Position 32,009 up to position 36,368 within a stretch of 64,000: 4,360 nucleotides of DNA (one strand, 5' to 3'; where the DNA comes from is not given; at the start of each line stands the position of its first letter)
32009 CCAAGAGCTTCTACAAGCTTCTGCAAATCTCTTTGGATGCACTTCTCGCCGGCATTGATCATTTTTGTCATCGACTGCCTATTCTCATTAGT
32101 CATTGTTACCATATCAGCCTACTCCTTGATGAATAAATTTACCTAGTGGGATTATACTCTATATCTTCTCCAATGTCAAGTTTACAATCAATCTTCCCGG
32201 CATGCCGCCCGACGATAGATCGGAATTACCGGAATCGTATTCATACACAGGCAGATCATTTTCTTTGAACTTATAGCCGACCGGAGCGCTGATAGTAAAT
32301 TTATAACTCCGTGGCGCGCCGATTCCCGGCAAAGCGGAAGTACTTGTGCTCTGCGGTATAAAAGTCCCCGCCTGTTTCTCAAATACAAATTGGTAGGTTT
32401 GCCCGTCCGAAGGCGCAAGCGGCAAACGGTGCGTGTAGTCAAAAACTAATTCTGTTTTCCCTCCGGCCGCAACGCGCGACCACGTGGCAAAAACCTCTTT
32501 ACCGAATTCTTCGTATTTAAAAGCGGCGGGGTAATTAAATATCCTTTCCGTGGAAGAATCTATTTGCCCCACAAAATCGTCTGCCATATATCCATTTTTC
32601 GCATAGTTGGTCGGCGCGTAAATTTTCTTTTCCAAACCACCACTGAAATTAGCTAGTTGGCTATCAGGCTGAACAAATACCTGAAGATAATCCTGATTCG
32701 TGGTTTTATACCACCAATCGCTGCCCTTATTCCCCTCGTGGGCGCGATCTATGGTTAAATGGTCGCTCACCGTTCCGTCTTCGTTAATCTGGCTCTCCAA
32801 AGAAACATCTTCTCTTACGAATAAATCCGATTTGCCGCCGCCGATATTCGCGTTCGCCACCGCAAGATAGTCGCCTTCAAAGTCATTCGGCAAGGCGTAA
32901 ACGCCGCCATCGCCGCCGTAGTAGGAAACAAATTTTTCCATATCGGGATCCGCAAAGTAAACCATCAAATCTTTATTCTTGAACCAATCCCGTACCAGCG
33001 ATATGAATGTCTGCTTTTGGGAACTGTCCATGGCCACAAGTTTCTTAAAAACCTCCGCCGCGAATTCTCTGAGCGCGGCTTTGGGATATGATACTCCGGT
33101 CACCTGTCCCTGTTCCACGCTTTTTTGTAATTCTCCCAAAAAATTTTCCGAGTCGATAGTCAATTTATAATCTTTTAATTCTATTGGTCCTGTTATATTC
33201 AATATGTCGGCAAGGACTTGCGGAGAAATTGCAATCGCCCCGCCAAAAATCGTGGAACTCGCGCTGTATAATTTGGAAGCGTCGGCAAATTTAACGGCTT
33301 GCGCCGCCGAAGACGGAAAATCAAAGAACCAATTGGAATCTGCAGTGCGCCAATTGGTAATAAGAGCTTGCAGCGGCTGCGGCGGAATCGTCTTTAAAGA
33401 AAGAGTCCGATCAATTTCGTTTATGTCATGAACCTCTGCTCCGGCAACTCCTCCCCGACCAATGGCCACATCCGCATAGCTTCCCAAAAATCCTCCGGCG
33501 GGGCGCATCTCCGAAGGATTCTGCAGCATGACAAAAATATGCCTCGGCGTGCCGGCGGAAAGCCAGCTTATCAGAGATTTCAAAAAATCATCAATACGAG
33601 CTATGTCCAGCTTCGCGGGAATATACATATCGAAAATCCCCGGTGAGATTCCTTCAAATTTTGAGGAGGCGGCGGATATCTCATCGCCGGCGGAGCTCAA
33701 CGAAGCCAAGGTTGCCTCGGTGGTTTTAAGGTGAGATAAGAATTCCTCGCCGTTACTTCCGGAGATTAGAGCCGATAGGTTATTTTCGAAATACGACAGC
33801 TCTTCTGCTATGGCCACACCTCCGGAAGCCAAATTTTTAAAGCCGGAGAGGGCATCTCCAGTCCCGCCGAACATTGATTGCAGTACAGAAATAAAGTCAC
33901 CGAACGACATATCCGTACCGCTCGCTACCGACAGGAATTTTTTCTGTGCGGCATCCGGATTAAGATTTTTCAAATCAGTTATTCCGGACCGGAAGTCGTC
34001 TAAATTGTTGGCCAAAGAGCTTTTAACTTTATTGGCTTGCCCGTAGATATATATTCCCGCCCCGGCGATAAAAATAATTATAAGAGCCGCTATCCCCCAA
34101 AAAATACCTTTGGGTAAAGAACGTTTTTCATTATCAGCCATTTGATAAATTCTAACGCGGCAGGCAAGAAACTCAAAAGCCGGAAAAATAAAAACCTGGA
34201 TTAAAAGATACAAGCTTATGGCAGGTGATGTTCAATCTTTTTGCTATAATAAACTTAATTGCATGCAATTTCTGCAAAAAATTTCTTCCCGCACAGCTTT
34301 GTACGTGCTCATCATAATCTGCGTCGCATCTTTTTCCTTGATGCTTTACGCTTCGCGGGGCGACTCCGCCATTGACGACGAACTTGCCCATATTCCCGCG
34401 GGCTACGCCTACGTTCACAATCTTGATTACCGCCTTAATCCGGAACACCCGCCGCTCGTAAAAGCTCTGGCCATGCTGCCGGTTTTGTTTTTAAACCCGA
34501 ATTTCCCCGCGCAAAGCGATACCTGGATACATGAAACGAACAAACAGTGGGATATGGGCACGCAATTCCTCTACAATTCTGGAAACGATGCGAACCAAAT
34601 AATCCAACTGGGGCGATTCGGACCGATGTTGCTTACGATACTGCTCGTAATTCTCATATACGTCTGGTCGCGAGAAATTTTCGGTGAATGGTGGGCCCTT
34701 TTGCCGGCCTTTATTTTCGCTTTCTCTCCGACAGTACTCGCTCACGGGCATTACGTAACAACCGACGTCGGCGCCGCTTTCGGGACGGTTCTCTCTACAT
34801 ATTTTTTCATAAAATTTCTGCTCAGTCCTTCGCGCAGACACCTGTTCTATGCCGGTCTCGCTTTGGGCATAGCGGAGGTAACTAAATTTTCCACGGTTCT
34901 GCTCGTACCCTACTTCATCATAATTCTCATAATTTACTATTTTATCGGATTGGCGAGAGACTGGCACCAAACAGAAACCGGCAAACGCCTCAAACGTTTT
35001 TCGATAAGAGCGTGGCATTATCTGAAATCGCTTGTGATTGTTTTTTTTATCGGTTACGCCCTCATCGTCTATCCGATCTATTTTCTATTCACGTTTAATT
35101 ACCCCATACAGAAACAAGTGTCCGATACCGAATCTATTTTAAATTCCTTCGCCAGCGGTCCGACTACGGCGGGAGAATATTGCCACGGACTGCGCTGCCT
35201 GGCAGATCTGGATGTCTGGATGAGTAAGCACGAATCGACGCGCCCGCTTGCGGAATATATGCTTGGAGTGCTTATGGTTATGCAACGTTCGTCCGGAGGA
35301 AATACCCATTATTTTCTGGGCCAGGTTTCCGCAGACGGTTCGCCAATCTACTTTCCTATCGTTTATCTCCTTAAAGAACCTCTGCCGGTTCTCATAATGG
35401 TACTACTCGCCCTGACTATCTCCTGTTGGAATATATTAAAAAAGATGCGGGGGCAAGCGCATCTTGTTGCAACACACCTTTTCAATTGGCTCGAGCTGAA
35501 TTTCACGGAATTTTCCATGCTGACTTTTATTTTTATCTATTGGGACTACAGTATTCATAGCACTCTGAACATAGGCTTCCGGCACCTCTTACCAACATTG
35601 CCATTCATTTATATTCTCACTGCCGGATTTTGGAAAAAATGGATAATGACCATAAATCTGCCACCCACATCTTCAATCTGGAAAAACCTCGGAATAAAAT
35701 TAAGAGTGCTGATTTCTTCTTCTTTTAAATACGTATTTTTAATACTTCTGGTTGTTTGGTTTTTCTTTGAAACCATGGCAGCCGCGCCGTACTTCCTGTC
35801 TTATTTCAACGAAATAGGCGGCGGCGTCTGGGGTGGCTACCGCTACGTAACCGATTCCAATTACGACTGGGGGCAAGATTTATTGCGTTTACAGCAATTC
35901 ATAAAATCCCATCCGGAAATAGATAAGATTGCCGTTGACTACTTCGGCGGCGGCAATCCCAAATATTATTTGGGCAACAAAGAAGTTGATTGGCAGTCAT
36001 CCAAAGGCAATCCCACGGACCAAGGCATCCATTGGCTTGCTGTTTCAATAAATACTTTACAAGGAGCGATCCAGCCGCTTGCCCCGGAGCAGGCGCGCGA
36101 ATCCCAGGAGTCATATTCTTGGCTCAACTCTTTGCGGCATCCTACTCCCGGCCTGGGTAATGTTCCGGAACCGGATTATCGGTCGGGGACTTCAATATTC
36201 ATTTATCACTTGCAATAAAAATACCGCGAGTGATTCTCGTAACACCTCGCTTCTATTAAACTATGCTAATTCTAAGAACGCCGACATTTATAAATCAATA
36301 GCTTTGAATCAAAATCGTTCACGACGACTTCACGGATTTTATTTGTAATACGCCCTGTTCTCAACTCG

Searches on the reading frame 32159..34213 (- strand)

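Call 56: search_protein_families(library=pfam, proteins=[window:32159-34213:-], max_evalue=0.001)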
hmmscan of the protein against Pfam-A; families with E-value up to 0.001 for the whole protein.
window:32159-34213:- (684 aa): 1 family
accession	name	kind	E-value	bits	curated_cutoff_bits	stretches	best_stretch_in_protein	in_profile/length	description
PF13196.11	DUF4012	-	3.4e-17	63.7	28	1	223-364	3-141/144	Protein of unknown function (DUF4012)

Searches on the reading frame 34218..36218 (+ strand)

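Call 56: search_protein_families(library=pfam, proteins=[window:34218-36218:+], max_evalue=0.001)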
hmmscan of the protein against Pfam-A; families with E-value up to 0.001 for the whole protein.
window:34218-36218:+ (666 aa): 2 families
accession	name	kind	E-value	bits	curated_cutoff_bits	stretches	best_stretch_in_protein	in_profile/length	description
PF13231.12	PMT_2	-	2e-12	48.1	26.1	1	133-239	25-131/160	Dolichyl-phosphate-mannose-protein mannosyltransferase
PF02366.24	PMT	-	8.8e-10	39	22.7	1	133-287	86-237/245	Dolichyl-phosphate-mannose-protein mannosyltransferase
